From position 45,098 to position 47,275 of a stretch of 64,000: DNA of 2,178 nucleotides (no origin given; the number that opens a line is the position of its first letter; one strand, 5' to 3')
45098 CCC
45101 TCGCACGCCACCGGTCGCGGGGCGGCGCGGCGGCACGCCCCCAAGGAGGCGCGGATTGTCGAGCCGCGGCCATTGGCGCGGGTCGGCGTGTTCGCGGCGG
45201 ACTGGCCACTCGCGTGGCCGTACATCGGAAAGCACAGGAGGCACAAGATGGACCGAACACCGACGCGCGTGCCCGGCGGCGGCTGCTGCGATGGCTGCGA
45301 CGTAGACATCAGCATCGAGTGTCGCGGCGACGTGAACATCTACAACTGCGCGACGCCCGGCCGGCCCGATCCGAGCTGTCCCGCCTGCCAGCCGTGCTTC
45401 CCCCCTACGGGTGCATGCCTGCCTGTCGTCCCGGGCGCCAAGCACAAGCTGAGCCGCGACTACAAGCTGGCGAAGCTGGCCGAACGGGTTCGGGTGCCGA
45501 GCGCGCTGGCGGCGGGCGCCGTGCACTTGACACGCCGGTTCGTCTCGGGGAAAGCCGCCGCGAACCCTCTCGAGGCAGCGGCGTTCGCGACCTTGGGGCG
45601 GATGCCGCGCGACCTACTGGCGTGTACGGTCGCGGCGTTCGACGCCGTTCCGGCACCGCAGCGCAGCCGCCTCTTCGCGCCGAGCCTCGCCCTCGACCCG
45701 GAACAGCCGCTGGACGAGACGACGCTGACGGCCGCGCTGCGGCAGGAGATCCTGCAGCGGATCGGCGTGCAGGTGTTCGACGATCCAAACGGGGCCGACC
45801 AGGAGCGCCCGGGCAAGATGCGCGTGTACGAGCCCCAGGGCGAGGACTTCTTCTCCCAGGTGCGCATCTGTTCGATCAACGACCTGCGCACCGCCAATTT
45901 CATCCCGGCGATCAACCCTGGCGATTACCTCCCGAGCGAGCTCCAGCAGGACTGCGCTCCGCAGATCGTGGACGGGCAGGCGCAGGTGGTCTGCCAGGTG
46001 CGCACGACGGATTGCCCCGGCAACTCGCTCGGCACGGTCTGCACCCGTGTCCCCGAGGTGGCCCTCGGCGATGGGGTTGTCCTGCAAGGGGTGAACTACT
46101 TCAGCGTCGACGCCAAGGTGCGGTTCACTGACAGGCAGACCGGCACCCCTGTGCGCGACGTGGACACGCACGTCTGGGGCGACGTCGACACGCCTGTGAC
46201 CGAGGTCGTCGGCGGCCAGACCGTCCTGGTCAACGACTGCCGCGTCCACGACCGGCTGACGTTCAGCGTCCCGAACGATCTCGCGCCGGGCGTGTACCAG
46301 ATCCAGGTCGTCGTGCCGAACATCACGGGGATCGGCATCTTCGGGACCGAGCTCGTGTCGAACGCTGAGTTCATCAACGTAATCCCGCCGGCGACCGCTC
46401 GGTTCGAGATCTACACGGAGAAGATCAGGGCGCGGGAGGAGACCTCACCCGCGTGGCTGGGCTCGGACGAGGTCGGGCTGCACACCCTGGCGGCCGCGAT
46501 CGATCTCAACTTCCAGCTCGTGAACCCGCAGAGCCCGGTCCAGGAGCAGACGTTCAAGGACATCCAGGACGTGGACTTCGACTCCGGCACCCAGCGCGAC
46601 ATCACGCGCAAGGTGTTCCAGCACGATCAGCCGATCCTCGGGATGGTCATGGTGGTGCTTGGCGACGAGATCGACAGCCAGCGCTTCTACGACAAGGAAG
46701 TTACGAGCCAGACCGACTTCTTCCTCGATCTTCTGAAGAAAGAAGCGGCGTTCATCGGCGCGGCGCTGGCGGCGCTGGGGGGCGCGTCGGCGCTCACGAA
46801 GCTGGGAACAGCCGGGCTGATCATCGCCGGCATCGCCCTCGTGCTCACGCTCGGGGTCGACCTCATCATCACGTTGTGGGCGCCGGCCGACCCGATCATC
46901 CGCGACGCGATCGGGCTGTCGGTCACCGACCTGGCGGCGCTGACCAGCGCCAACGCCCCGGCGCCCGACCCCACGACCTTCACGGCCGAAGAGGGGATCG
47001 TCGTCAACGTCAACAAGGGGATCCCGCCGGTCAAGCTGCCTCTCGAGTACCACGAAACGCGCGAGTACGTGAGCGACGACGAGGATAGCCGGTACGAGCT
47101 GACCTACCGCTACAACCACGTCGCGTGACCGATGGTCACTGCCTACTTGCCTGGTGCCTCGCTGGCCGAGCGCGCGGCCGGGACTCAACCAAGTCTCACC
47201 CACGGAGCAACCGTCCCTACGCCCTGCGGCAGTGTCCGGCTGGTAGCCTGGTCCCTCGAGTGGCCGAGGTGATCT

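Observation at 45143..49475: Orphan two-gene module of large Cys-containing proteins on the 3' side of tRNA-Trp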

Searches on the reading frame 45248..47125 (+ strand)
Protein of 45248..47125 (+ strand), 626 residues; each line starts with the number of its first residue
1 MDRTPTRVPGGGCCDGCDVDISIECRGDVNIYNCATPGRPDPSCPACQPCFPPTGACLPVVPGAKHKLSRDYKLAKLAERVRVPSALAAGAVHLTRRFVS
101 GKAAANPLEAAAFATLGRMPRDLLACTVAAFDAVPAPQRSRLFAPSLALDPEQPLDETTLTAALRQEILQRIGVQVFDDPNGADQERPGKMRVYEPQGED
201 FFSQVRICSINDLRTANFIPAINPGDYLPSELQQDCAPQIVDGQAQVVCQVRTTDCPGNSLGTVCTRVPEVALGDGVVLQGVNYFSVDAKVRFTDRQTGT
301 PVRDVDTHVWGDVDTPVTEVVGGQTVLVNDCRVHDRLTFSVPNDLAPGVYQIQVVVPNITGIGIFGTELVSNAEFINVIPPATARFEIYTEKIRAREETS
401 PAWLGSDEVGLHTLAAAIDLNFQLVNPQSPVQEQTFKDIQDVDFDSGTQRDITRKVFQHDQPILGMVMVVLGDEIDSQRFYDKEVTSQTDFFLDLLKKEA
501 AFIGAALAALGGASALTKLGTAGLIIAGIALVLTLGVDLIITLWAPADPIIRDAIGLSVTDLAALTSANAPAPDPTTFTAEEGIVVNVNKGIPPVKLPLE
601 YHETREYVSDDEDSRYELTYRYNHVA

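Call 4: search_protein_families(library=pfam, proteins=[window:45248-47125:+], max_evalue=1)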
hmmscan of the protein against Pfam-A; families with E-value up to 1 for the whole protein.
window:45248-47125:+ (626 aa): 1 family
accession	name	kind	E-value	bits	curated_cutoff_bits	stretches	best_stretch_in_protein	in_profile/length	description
PF15203.11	TMEM95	-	0.76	9.8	27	0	23-53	91-121/151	TMEM95 family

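Call 5: search_protein_families(library=ncbifam, proteins=[window:45248-47125:+], max_evalue=1)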
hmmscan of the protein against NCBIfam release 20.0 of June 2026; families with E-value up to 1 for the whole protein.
window:45248-47125:+ (626 aa): 0 families

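Call 6: search_protein_families(library=padloc, proteins=[window:45248-47125:+], max_evalue=1)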
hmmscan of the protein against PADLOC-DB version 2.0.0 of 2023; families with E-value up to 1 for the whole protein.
window:45248-47125:+ (626 aa): 0 families

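Call 8: search_solved_structures(query=window:45248-47125:+, max_evalue=1)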
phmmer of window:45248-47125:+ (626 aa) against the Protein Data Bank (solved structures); distinct sequences matched with E-value up to 1: 0.

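Call 10: search_protein_families(library=phrogs, proteins=[window:45248-47125:+], max_evalue=1)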
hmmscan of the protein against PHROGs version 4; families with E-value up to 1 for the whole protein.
window:45248-47125:+ (626 aa): 0 families

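Call 11: find_homologous_proteins(query=window:45248-47125:+)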
Query window:45248-47125:+ (626 aa): 374 proteins with E <= 0.001 among 8000 candidates; the best 120 are listed.
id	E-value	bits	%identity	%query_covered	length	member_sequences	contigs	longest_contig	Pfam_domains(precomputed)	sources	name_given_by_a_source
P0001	0.0e+0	1424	100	100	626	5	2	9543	-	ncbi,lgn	-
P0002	0.0e+0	1105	78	99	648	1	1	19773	-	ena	-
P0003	0.0e+0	1093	78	98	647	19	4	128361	-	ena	-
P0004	0.0e+0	1085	76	99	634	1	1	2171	-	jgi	jgi:hypothetical protein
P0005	0.0e+0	1065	75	98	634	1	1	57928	-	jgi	jgi:hypothetical protein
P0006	0.0e+0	1060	75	98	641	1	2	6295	-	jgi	jgi:hypothetical protein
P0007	0.0e+0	1056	74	98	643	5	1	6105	-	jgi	jgi:hypothetical protein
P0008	0.0e+0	1053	74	100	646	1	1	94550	-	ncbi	-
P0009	0.0e+0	1052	75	98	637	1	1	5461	-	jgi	jgi:hypothetical protein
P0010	0.0e+0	1047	75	98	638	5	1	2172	-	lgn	-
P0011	0.0e+0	1043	75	99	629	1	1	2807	-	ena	-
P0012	0.0e+0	1043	75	98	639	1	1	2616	-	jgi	jgi:hypothetical protein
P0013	0.0e+0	1026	74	98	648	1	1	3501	-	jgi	jgi:hypothetical protein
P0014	0.0e+0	1020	73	98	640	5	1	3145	-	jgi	-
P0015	0.0e+0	1016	73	97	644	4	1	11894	-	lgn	-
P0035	4.1e-280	949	67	98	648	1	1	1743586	-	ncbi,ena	-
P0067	5.1e-245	833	61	99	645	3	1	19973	-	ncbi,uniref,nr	ncbi:hypothetical protein [Intrasporangium oryzae]|uniref:hypothetical protein n=1 Tax=Intrasporangi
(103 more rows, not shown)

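Call 13: find_encoding_contigs(protein=P0067, flank=10000, max_places=3)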
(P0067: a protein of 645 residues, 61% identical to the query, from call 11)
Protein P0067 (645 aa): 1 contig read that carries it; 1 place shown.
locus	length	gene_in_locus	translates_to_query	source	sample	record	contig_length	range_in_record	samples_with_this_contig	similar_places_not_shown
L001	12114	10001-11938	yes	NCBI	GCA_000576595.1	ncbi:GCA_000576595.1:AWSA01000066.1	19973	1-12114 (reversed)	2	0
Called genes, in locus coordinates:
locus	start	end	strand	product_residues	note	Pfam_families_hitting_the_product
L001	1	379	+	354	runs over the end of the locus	-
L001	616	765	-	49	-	-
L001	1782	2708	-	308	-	PF13481:AAA_25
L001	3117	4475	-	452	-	PF00176:SNF2-rel_dom, PF00270:DEAD, PF04851:ResIII (weak), PF00271:Helicase_C, PF16203:ERCC3_RAD25_C (weak)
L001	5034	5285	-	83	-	-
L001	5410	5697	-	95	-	-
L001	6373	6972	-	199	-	-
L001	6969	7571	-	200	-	-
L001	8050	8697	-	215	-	PF07510:GmrSD_C, PF05901:Excalibur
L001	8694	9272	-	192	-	-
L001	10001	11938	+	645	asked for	-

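Call 14: find_encoding_contigs(protein=P0035, flank=10000, max_places=3)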
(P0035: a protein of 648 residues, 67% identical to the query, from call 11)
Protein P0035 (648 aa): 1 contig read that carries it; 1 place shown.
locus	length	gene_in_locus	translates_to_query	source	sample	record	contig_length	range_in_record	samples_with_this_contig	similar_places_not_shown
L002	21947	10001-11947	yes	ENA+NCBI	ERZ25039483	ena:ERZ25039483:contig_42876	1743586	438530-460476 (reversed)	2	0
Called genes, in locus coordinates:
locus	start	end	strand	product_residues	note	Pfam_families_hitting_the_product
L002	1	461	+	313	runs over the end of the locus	PF01476:LysM, PF23473:LysM3_LYK4_5 (faint), PF01476:LysM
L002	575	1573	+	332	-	PF03816:LytR_cpsA_psr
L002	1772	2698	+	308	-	PF02899:Phage_int_SAM_1, PF00589:Phage_integrase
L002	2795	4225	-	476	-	PF01171:ATP_bind_3, PF11734:TilS_C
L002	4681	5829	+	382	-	PF00072:Response_reg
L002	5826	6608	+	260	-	PF02146:SIR2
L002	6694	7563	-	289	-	PF02645:DegV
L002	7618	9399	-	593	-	PF02518:HATPase_c, PF13589:HATPase_c_3, PF01119:DNA_mis_repair, PF08676:MutL_C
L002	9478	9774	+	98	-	PF02597:ThiS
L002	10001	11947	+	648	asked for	-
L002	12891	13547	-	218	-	PF00753:Lactamase_B, PF19583:ODP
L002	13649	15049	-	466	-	PF02056:Glyco_hydro_4, PF11975:Glyco_hydro_4C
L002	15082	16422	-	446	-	PF02056:Glyco_hydro_4, PF11975:Glyco_hydro_4C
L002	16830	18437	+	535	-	PF00128:Alpha-amylase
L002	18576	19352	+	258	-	PF08220:HTH_DeoR, PF00455:DeoRC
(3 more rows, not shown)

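Call 20: find_related_loci(query=A1, collection=genome_contigs, flank=10000)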
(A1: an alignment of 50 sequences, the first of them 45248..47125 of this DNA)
Query A1 (626 aa) in genome_contigs; peptide patterns used: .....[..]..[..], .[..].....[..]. (x = any residue, [..] = any of these).
18 stretches matched a pattern; 17 encode a relative of the query (tblastn E <= 1e-3); 17 distinct loci.
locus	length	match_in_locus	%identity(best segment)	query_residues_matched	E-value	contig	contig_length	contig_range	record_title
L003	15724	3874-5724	70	11-626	0e+0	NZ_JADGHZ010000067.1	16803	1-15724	MAG: Sphaerobacter sp. isolate HOG56 NODE_2072_length_16803_cov_29.928640, whole genome shotgun sequence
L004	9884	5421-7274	68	7-626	0e+0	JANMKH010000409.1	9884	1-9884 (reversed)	MAG: Sulfuriferula sp. isolate OTE_64_metabat_214 OTE_64_k141_117543, whole genome shotgun sequence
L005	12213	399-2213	60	12-626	0e+0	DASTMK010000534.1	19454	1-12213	MAG TPA_asm: Bryobacteraceae bacterium isolate SMAG_U3627 k141_60429, whole genome shotgun sequence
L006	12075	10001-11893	61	6-625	0e+0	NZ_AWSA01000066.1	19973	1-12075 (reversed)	Intrasporangium oryzae NRRL B-24470 contig77, whole genome shotgun sequence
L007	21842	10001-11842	59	10-626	0e+0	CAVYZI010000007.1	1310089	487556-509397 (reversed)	MAG: uncultured Verrucomicrobiae bacterium isolate MFD02416.bin.2.43 genome assembly, contig: contig_3333, whole genome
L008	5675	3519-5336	60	15-626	0e+0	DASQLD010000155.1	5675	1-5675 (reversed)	MAG TPA_asm: Bryobacteraceae bacterium isolate SMAG_U11929 k141_1352275, whole genome shotgun sequence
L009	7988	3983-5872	56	12-626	0e+0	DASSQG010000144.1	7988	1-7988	MAG TPA_asm: Gaiellaceae bacterium isolate SMAG_U456 k141_171739, whole genome shotgun sequence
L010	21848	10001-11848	57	4-626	0e+0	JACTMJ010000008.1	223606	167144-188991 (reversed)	MAG: Acidobacteria bacterium isolate BJ2 scaffold_34, whole genome shotgun sequence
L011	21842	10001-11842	52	14-626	0e+0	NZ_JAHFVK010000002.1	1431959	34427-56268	Croceibacterium selenioxidans strain LX-88 Scaffold2, whole genome shotgun sequence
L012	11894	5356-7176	50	16-624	0e+0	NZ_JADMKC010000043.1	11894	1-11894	MAG: Thiobacillus sp. isolate MAG_77 NODE_4253_length_11894_cov_94.380606, whole genome shotgun sequence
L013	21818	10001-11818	59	16-626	0e+0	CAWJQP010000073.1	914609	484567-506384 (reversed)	MAG: Bryobacteraceae bacterium isolate MFD02840.bin.3.640 genome assembly, contig: contig_59706, whole genome shotgun se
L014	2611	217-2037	50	17-626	0e+0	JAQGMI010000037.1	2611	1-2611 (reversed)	MAG: Betaproteobacteria bacterium isolate RYN_557 scaffold_3751936, whole genome shotgun sequence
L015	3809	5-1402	58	160-626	3e-175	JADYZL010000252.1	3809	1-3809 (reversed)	MAG: Bryobacterales bacterium isolate SJ57 c_000000465967, whole genome shotgun sequence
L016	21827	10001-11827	47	16-626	7e-166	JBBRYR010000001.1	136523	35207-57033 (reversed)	MAG: Burkholderiales bacterium isolate La5_metabat2.131 La5_metabat2.131_K_1988487_L_136523_cov_17.1172, whole genome sh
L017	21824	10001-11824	48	16-626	1e-165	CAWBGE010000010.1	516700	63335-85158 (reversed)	MAG: uncultured beta proteobacterium isolate MFD04716.bin.2.71 genome assembly, contig: contig_18746, whole genome shotg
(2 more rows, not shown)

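Call 24: find_encoding_contigs(protein=P0003, flank=10000, max_places=3)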
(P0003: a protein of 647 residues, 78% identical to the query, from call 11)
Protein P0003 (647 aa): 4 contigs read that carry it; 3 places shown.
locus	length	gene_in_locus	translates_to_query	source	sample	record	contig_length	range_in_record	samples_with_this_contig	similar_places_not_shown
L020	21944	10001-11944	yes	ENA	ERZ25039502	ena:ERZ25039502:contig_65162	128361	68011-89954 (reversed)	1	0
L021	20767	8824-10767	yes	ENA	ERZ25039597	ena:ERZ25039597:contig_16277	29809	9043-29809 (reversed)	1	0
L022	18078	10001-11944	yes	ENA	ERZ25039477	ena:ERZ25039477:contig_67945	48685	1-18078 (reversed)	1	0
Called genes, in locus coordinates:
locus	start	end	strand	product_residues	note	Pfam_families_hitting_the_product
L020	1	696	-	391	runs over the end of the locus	PF00108:Thiolase_N, PF00109:ketoacyl-synt (faint), PF02803:Thiolase_C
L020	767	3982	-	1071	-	PF02310:B12-binding, PF03308:MeaB, PF02492:cobW (weak), PF01642:MM_CoA_mutase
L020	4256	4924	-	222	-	PF17932:TetR_C_24 (faint), PF00440:TetR_N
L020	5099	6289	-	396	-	PF06779:MFS_4 (weak), PF07690:MFS_1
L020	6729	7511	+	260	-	PF00378:ECH_1, PF16113:ECH_2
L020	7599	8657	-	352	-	-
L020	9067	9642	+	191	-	PF19620:DUF6125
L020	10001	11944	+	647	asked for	-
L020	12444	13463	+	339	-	PF07291:MauE, PF00581:Rhodanese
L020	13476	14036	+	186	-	PF09719:C_GCAxxG_C_C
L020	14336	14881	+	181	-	PF04055:Radical_SAM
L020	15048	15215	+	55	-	-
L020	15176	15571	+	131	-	PF06050:HGD-D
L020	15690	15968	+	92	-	PF03459:TOBE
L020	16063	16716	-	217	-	PF00881:Nitroreductase, PF14512:TM1586_NiRdase (faint)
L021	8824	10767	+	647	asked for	-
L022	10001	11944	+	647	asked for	-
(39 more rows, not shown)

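Call 26: predict_structure(alignment_id=A1)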
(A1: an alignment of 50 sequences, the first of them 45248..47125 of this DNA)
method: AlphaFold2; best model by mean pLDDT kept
length: 626 residues; sequences in the alignment: 50
mean_pLDDT: 81.6   pTM: 0.81
mean pLDDT of the five models: 81.6, 81.5, 76.7, 75.0, 70.4
residues with pLDDT >= 90: 267; 70-90: 245; 50-70: 52; < 50: 62
segments of 3 or more residues with pLDDT < 50: 1-26, 28-54, 400-405
pLDDT, mean of each block of 10 residues (from residue 1): 32 38 44 42 42 57 65 88 93 94 94 91 87 90 88 91 91 89 88 78 86 91 88 92 89 92 91 89 93 94 93 89 90 90 93 94 90 94 91 77 54 84 66 52 68 87 89 76 76 84 81 58 77 89 82 91 91 91 91 92 94 88 93
secondary structure, 60 per line:
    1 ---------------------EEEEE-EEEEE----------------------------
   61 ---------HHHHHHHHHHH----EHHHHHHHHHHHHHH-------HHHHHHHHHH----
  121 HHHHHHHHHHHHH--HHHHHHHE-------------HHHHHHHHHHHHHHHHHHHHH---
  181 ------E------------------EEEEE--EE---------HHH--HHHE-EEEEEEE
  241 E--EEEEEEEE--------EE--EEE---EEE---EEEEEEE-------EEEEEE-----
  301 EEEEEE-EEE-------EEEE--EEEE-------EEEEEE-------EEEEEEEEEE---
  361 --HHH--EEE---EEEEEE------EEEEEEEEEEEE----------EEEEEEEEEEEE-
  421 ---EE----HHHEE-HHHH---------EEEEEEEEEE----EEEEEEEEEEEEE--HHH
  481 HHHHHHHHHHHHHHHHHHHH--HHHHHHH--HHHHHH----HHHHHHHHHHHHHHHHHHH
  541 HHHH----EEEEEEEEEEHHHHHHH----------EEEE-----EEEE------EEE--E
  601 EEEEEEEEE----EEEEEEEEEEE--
elements in order: E22-26 E28-32 H70-80 H86-99 H107-116 H121-133 H136-142 H157-177 E206-210 E234-241 E244-251 E264-266 E270-272 E276-282 E290-295 E301-306 E308-310 E318-321 E324-327 E335-340 E348-357 E368-370 E374-379 E386-397 E408-419 H436-439 E449-458 E463-475 H478-500 H503-509 H512-517 H522-544 E549-558 H559-565 E576-579 E585-588 E595-597 E600-609 E614-624

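Call 30: fold_search(model_id=the predicted structure, library=pdb)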
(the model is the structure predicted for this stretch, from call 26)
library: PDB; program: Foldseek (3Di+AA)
matches with E <= 10: 929; with E <= 0.001: 0
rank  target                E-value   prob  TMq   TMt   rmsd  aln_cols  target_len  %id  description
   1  6ns1_A                1.7e-03  0.57  0.09  0.20  19.6       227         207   12  Crystal structure of DIP-gamma IG1+IG2 (released 2019-02-06)
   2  7sqc_2A               3.6e-03  0.18  0.08  0.07  28.1       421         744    7  Ciliary C1 central pair apparatus isolated from Chlamydomonas reinhardtii (released 2022-04-13)
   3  5eo9_B                4.9e-03  0.51  0.09  0.20  15.8       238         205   11  Crystal Structure of the complex of Dpr6 Domain 1 bound to DIP-alpha Domain 1+2 (released 2016-01-06)
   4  9jqr_B                4.9e-03  0.38  0.09  0.17  27.7       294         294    8  Cryo-EM structure of the Vgamma9Vdelta2 TCR-engaged BTN3A1-BTN3A2-BTN2A1 complex (released 2025-06-18)
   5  6lyn_D                5.7e-03  0.47  0.08  0.22  20.1       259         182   12  CD146 D4-D5/AA98 Fab (released 2021-02-24)
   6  4kkp_B                6.3e-03  0.75  0.11  0.26  18.0       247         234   13  Crystal structure of Vibrio cholerae RbmA (crystal form 2) (released 2013-05-22)
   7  1m4k                  7.0e-03  0.63  0.10  0.25  17.0       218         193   12  Crystal structure of the human natural killer cell activator receptor KIR2DS2 (CD158j) (released 2003-04-15)
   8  4o4u_D                8.2e-03  0.14  0.07  0.09  20.4       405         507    7  Crystal structure of the vaccine antigen Transferrin Binding Protein B (TbpB) mutant Trp-176-Ala from Haemophilus para (released 2015-01-14)
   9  2zws                  9.0e-03  0.96  0.12  0.12  17.4       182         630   15  Crystal Structure Analysis of neutral ceramidase from Pseudomonas aeruginosa (released 2009-03-03)
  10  8zyr_C                9.0e-03  0.28  0.09  0.12  24.3       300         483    8  Cryo-EM structure of BTN2A1-BTN3A1-BTN3A3 (released 2025-06-25)
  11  7sqc_2B               1.0e-02  0.18  0.07  0.06  18.2       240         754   10  Ciliary C1 central pair apparatus isolated from Chlamydomonas reinhardtii (released 2022-04-13)
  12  6efz_A                1.1e-02  0.38  0.09  0.16  18.7       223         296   11  Crystal Structure of DIP-Theta Ig1-3 (released 2018-11-28)
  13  9iik_C                1.2e-02  0.28  0.09  0.17  26.4       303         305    8  Cryo-EM structure of BTN2A1-BTN3A1-BTN3A2 (released 2025-06-25)
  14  4wgk_B                1.3e-02  0.89  0.11  0.10  18.4       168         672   12  Crystal structure of human neutral ceramidase with Zn-bound phosphate (released 2015-07-08)
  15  6pll_A                1.3e-02  0.77  0.09  0.29  13.2       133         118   12  Crystal structure of the ZIG-8 IG1 homodimer (released 2020-07-08)
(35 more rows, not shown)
